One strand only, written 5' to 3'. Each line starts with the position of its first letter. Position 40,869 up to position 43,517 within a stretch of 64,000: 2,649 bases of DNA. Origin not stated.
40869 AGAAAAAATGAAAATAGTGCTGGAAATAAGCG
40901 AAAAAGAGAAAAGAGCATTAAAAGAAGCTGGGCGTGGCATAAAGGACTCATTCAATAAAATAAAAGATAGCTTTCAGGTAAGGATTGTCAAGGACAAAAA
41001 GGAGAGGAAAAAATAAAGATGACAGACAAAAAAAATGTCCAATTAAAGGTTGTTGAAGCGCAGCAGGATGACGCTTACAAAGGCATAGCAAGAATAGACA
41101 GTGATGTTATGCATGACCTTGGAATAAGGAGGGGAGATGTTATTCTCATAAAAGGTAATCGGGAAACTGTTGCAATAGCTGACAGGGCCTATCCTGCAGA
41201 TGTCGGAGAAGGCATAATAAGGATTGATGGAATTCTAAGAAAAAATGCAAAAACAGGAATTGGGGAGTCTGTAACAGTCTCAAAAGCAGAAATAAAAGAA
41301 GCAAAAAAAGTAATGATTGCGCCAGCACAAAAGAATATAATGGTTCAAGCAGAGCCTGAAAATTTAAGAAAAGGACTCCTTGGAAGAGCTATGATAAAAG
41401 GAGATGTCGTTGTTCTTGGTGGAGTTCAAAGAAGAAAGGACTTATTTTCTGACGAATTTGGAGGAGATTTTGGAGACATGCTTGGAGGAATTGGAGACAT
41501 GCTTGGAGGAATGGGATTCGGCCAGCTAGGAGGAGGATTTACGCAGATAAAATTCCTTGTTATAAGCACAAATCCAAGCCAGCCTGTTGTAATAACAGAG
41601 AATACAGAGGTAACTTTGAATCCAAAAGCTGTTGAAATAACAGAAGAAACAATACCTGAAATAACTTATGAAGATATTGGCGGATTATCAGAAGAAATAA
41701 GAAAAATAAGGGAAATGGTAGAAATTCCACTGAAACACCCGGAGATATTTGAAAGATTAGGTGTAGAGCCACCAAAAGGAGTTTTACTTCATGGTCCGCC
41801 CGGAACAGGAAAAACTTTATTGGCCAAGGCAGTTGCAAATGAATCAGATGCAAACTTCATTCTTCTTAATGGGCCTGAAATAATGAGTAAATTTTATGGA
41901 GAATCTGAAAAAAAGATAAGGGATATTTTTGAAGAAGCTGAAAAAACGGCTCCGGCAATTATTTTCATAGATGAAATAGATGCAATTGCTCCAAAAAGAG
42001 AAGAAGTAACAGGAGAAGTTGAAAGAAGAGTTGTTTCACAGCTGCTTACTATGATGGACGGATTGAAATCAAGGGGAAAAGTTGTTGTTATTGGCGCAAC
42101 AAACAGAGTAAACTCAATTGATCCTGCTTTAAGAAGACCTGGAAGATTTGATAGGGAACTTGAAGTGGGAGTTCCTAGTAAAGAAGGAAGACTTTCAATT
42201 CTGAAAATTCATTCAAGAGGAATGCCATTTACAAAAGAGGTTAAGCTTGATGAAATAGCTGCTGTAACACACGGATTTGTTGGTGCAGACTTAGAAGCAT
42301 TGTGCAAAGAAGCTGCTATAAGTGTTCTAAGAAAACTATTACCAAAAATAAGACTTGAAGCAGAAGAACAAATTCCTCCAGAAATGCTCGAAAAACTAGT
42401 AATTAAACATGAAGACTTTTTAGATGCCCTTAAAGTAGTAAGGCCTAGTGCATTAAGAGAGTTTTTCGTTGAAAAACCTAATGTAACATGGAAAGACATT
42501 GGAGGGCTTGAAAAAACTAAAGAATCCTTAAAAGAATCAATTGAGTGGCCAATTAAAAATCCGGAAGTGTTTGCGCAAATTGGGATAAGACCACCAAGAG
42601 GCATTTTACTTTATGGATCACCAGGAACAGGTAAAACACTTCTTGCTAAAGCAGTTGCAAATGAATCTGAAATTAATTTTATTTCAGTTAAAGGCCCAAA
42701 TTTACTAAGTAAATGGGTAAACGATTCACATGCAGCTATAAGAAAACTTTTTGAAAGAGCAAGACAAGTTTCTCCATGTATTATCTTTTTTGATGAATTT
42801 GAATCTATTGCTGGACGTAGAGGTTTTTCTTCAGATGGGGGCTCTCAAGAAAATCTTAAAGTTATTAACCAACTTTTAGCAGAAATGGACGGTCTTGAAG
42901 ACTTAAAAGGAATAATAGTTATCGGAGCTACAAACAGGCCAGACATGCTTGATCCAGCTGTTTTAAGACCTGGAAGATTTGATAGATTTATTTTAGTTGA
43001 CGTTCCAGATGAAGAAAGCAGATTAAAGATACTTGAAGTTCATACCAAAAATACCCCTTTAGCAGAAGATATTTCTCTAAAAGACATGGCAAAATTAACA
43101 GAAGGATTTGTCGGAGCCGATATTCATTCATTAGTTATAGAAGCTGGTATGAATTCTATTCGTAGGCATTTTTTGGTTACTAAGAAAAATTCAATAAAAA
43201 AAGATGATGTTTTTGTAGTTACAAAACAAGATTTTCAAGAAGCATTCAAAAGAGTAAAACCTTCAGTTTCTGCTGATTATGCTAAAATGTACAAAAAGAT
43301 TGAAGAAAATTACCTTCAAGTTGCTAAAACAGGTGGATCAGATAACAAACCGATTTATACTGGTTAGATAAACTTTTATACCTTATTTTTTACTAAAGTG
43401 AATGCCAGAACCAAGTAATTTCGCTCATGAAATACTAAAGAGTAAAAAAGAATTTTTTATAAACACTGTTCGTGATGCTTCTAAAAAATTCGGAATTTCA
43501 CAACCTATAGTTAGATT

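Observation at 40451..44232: Cdc48 operon flanked by a Zn-ribbon/AbrB protein, a 46-aa ORF and a WLM/SprT-like protease fused to an AN1-like zinc finger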

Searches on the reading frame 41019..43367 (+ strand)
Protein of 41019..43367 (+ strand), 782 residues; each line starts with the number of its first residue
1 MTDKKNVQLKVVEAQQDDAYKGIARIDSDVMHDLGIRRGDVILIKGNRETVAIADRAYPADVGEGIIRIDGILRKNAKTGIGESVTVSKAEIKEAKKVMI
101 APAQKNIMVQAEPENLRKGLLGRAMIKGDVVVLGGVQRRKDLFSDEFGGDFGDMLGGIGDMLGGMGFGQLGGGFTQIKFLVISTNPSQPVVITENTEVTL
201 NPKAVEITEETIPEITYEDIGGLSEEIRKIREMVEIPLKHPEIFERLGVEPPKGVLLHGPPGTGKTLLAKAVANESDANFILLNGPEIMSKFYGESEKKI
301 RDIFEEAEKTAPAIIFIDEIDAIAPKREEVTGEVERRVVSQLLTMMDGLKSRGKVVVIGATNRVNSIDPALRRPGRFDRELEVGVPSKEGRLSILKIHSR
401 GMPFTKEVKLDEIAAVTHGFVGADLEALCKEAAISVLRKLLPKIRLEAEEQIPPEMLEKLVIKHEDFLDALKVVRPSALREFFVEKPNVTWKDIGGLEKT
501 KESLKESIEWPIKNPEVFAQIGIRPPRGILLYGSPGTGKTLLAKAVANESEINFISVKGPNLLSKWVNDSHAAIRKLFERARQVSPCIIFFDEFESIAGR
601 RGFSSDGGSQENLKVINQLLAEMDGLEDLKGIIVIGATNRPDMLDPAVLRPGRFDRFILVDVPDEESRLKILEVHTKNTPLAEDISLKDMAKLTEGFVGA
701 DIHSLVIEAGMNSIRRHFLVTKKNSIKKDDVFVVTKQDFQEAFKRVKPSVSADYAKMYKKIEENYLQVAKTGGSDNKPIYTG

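Call 3: search_protein_families(library=pfam, proteins=[window:41019-43367:+], max_evalue=1)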
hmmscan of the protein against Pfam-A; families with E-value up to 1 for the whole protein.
window:41019-43367:+ (782 aa): 61 families (the best 25 are shown)
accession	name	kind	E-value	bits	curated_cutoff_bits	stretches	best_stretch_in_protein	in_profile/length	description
PF00004.35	AAA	-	7.4e-96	318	21.2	2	255-384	1-130/131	ATPase family associated with various cellular activities (AAA)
PF02359.24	CDC48_N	-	4.8e-28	97.6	35.1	1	8-91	1-84/85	Cell division protein 48 (CDC48), N-terminal domain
PF17862.7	AAA_lid_3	-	6.9e-27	93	27.2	2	408-447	2-41/45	AAA+ lid domain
PF05496.18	RuvB_N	-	7.7e-15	55.4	27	2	251-332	32-105/159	Holliday junction DNA helicase RuvB P-loop domain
PF13191.12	AAA_16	-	9.2e-14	52.7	32.6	2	252-357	24-136/167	AAA ATPase domain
PF07724.20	AAA_2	-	1.4e-11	45.2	27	2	255-348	6-101/166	AAA domain (Cdc48 subfamily)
PF13173.12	AAA_14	-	8.1e-11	42.5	27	2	255-337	5-76/129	AAA domain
PF13401.12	AAA_22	-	2.7e-10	41.1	27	2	255-285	8-41/130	AAA domain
PF07728.20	AAA_5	-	8.4e-10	39.2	22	2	254-373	1-137/139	AAA domain (dynein-related subfamily)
PF06068.19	TIP49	-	1.4e-09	38.1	23.8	2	253-295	51-95/347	TIP49 P-loop domain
PF13671.12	AAA_33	-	3e-09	37.8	27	2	255-362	2-79/143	AAA domain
PF02933.23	CDC48_2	-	6.5e-08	32.5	22.4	1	112-207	6-64/64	Cell division protein 48 (CDC48), domain 2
PF23902.1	AAA_lid_PRS2_C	-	1.4e-07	32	34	1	666-710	2-46/73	PRS2 AAA+ lid C-terminal domain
PF20720.3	nSTAND3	-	2.4e-07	31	27.2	2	255-318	20-72/155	Novel STAND NTPase 3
PF24883.2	NPHP3_N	-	5.3e-07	30.4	24.8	2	255-278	25-48/164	Nephrocystin 3, N-terminal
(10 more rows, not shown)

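Call 4: search_protein_families(library=ncbifam, proteins=[window:41019-43367:+], max_evalue=1)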
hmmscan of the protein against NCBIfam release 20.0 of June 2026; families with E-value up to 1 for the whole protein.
window:41019-43367:+ (782 aa): 96 families (the best 25 are shown)
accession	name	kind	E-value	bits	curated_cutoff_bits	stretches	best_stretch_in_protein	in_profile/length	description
TIGR01243.1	CDC48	subfamily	0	1045.3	802.65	1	7-768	2-732/733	CDC48 family AAA ATPase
NF003069.1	PRK03992.1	subfamily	6.7e-189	627.8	500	2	200-445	115-361/379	proteasome-activating nucleotidase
TIGR01242.2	TIGR01242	subfamily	1e-183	610.3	500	2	203-444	101-343/362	proteasome-activating nucleotidase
TIGR01241.2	FtsH_fam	equivalog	1.6e-163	545.7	600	2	480-727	150-396/598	ATP-dependent zinc metalloprotease FtsH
NF047747.1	PrtsmActNtasePan2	equivalog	5.5e-161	536.2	700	2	197-439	132-375/397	proteasome-activating nucleotidase Pan2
NF047748.1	PrtsmActNtasePan1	equivalog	1.1e-158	528.5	750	2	184-447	116-380/405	proteasome-activating nucleotidase Pan1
TIGR03689.1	pup_AAA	equivalog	3.3e-124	415.4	504.75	2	472-689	161-392/512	proteasome ATPase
NF008004.0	PRK10733.1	equivalog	4.9e-122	408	1008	2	488-717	148-376/644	ATP-dependent zinc metalloprotease FtsH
NF041006.2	cell_div_CdvC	equivalog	1.6e-118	395.8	650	2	484-765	95-368/370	cell division protein CdvC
NF042959.1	IteA_antiphage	equivalog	2.8e-74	250.5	510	2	475-765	75-350/367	anti-phage ATPase IteA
TIGR03922.1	T7SS_EccA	equivalog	1.1e-19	70.5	466.65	2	253-363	313-425/557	type VII secretion AAA-ATPase EccA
NF003229.0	PRK04195.1-5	equivalog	9.2e-16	57.5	280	2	252-328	44-120/413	replication factor C large subunit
NF003230.0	PRK04195.1-6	equivalog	9.5e-16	57.5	441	2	490-617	12-126/494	replication factor C large subunit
NF000868.0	PRK00080.1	equivalog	2e-15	56.5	282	2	253-331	52-122/330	Holliday junction branch migration DNA helicase RuvB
TIGR00635.1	ruvB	equivalog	1.4e-14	53.9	299.05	2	252-332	30-102/305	Holliday junction branch migration DNA helicase RuvB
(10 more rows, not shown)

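Call 73: search_protein_families(library=padloc, proteins=[window:41019-43367:+], max_evalue=0.01)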
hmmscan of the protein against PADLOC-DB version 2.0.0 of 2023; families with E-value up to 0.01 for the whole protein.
window:41019-43367:+ (782 aa): 18 families
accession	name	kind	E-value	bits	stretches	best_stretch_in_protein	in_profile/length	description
PDLC02196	IetA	-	2.5e-83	278.6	2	498-747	95-330/374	-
PDLC02195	IetA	-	8.2e-70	234.1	2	513-759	124-361/395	-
PDLC04232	IetA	-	2.5e-68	228.9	2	195-441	60-297/330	-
PDLC04231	IetA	-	5.2e-41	139.2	2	244-382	109-243/262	-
PDLC00915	TRIP13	-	5.4e-30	102.8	2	255-397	66-222/302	TRIP13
PDLC00914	TRIP13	-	8.2e-28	95.7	2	255-417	74-248/302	TRIP13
PDLC04140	mad8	-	1.5e-07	29.3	0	521-551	22-52/314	mads_8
PDLC02350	AbiO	-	2.2e-06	24.7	1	254-326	194-272/468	AbiO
PDLC02372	Nhi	-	4.1e-06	23.7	1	253-331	200-284/470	-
PDLC04789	PDC-S01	-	8.6e-06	23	1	250-323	15-85/375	-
PDLC01995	RtcR_PspF2--CARF_AAA_HTH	-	1.3e-05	22.5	0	529-551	193-215/481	-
PDLC04606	PDC-M37B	-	0.00023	18.5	0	502-548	150-196/390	-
PDLC03838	DolB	-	0.00031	18.1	0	529-549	169-189/375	-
PDLC04790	PDC-S01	-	0.00035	17.4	0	254-303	29-78/422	-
PDLC02911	VakA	-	0.0026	16.4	0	529-562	5-37/163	-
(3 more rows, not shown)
